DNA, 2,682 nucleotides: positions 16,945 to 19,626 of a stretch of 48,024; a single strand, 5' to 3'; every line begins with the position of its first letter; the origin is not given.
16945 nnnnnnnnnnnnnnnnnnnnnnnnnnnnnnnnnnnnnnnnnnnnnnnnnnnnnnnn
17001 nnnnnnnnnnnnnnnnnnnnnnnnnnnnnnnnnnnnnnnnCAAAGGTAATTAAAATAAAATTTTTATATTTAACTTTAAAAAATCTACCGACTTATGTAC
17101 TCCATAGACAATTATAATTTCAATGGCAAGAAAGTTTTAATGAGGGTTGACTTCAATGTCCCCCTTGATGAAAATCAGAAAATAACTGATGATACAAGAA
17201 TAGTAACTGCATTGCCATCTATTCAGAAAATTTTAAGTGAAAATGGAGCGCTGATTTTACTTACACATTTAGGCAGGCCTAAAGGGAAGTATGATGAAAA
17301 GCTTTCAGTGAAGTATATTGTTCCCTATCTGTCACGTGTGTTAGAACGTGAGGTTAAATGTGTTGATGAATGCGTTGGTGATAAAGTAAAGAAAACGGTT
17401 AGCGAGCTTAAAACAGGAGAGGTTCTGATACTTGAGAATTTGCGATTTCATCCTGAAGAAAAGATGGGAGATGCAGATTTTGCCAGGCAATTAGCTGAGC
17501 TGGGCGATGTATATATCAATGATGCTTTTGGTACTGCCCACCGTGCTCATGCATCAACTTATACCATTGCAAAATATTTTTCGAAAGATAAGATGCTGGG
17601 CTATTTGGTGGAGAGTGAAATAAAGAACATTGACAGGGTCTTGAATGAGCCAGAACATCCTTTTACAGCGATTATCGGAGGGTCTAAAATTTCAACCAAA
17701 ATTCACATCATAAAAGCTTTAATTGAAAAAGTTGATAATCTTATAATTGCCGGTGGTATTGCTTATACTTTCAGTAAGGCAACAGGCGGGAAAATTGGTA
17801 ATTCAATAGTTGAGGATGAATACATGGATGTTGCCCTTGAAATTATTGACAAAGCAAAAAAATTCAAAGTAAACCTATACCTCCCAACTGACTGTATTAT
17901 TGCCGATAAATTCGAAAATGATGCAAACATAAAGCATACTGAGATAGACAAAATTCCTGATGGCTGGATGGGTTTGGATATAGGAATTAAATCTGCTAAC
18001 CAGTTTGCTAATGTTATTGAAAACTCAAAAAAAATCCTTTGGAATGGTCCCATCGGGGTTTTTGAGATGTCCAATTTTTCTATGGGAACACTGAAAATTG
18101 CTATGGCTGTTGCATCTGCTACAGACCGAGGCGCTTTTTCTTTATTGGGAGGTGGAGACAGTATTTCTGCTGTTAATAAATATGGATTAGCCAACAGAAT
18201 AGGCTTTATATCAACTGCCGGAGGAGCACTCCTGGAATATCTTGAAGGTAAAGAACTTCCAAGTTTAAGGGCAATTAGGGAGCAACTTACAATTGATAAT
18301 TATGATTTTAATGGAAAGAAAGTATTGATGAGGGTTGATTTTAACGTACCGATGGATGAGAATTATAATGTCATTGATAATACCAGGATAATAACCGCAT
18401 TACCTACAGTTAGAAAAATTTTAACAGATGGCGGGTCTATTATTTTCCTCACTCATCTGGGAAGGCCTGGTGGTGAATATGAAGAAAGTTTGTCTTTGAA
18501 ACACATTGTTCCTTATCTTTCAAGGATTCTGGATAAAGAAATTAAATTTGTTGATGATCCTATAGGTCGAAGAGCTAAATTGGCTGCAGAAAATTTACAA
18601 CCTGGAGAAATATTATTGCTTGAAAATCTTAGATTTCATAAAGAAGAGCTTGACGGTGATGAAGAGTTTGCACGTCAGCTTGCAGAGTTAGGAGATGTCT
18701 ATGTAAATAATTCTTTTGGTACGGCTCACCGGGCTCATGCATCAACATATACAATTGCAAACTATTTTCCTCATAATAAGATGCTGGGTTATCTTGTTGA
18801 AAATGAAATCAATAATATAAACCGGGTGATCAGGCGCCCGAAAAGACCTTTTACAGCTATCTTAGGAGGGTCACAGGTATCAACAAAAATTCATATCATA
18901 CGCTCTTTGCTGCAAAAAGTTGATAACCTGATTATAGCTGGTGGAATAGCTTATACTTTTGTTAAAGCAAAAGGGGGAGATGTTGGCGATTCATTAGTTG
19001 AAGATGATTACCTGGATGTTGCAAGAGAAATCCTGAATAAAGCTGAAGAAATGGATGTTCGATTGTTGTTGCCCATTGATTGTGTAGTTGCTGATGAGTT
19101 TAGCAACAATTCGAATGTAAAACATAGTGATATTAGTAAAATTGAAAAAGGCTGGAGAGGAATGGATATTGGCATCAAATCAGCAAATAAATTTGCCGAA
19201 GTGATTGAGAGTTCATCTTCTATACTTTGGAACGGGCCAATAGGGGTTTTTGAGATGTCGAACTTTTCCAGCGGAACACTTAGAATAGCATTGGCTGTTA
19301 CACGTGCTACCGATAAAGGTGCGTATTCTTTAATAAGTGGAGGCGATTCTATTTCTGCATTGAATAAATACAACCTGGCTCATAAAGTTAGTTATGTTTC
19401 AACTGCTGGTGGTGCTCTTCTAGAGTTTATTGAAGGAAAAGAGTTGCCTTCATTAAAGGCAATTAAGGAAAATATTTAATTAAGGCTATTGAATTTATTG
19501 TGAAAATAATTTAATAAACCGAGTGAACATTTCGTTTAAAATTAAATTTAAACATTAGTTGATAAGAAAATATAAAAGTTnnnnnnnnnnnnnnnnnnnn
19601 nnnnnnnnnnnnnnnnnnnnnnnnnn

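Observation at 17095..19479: Head-to-tail, linker-less fusion of two complete phosphoglycerate kinases in one 794-aa ORF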

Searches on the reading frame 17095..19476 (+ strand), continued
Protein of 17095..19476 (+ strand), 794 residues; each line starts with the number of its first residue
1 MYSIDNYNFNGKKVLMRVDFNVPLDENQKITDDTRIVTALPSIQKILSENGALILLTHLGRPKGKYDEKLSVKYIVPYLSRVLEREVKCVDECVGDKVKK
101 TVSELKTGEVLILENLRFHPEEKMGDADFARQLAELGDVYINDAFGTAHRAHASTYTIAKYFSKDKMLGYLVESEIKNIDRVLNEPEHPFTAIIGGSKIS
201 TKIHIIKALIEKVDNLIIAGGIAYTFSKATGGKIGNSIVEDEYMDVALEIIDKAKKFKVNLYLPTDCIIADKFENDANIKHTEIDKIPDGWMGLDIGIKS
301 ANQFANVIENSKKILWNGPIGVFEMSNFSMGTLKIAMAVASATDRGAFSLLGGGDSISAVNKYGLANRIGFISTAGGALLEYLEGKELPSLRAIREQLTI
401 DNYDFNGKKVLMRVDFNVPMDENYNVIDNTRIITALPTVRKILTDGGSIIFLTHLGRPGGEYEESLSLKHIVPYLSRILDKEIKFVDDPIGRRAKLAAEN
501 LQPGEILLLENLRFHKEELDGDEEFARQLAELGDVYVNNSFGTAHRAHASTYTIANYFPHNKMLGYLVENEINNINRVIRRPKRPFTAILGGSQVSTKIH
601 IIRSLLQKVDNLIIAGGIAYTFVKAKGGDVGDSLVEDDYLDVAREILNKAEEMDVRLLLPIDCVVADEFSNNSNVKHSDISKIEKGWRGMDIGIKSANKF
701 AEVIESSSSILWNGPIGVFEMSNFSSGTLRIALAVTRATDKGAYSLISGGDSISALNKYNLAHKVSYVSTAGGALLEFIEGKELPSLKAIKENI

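Call 73: fold_search(model_id=the predicted structure, library=pdb)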
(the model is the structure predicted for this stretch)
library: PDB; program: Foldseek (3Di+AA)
matches with E <= 10: 1298; with E <= 0.001: 69
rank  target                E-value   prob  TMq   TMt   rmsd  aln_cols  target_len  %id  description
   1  1php                  5.2e-43  1.00  0.47  0.94   1.8       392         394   49  STRUCTURE OF THE ADP COMPLEX OF THE 3-PHOSPHOGLYCERATE KINASE FROM BACILLUS STEAROTHERMOPHILUS AT 1.65 ANGSTROMS (released 1994-06-22)
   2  3uwd                  2.9e-41  1.00  0.47  0.94   2.0       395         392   46  Crystal Structure of Phosphoglycerate Kinase from Bacillus Anthracis (released 2012-01-11)
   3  1vpe                  5.1e-41  1.00  0.46  0.88   2.8       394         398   47  CRYSTALLOGRAPHIC ANALYSIS OF PHOSPHOGLYCERATE KINASE FROM THE HYPERTHERMOPHILIC BACTERIUM THERMOTOGA MARITIMA (released 1998-06-17)
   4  3q3v_A                1.3e-40  1.00  0.48  0.96   1.5       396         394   44  Crystal structure of Phosphoglycerate Kinase from Campylobacter jejuni. (released 2011-01-12)
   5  3q3v_B                2.2e-40  1.00  0.48  0.95   1.8       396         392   44  Crystal structure of Phosphoglycerate Kinase from Campylobacter jejuni. (released 2011-01-12)
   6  9ker                  3.6e-40  1.00  0.47  0.88   2.2       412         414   40  Crystal structure analysis of phosphoglycerate kinase 1 (released 2025-11-12)
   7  5m3u                  9.6e-40  1.00  0.47  0.87   2.4       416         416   39  The X-ray structure of human V216F phosphoglycerate kinase 1 mutant (released 2017-12-20)
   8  2p9t                  2.3e-39  1.00  0.48  0.91   1.9       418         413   40  Crystal Structure of Phosphoglycerate Kinase-2 bound to 3-phosphoglycerate (released 2007-11-27)
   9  4o33                  3.0e-39  1.00  0.48  0.89   2.1       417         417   40  Crystal Structure of human PGK1 3PG and terazosin(TZN) ternary complex (released 2014-10-29)
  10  1vjc                  3.0e-39  1.00  0.47  0.87   2.4       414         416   39  Structure of pig muscle PGK complexed with MgATP (released 2004-03-30)
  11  3oz7_A                3.0e-39  1.00  0.45  0.82   3.3       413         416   39  Crystal Structure of 3-Phosphopglycerate Kinase of Plasmodium falciparum (released 2011-08-10)
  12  2xe6                  3.4e-39  1.00  0.48  0.90   2.0       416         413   40  The complete reaction cycle of human phosphoglycerate kinase: The open binary complex with 3PG (released 2011-01-19)
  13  6y3a                  4.2e-39  1.00  0.44  0.81   3.4       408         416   43  Structure of Plasmodium vivax phosphoglycerate kinase (released 2020-02-26)
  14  2p9q_A                4.6e-39  1.00  0.45  0.85   2.8       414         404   40  Crystal Structure of Phosphoglycerate Kinase-2 (released 2007-11-27)
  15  1kf0                  4.8e-39  1.00  0.47  0.88   2.1       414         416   39  Crystal Structure of Pig Muscle Phosphoglycerate Kinase Ternary Complex with AMP-PCP and 3PG (released 2002-07-24)
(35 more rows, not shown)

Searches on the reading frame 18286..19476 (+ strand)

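Call 11: search_protein_families(library=ncbifam, proteins=[window:18286-19476:+])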
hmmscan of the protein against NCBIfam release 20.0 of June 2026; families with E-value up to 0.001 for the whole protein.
window:18286-19476:+ (397 aa): 1 family
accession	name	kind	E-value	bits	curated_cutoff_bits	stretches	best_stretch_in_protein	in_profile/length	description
NF010569.0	PRK13962.1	equivalog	5.6e-149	497.3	883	1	2-395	5-393/645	bifunctional phosphoglycerate kinase/triosephosphate isomerase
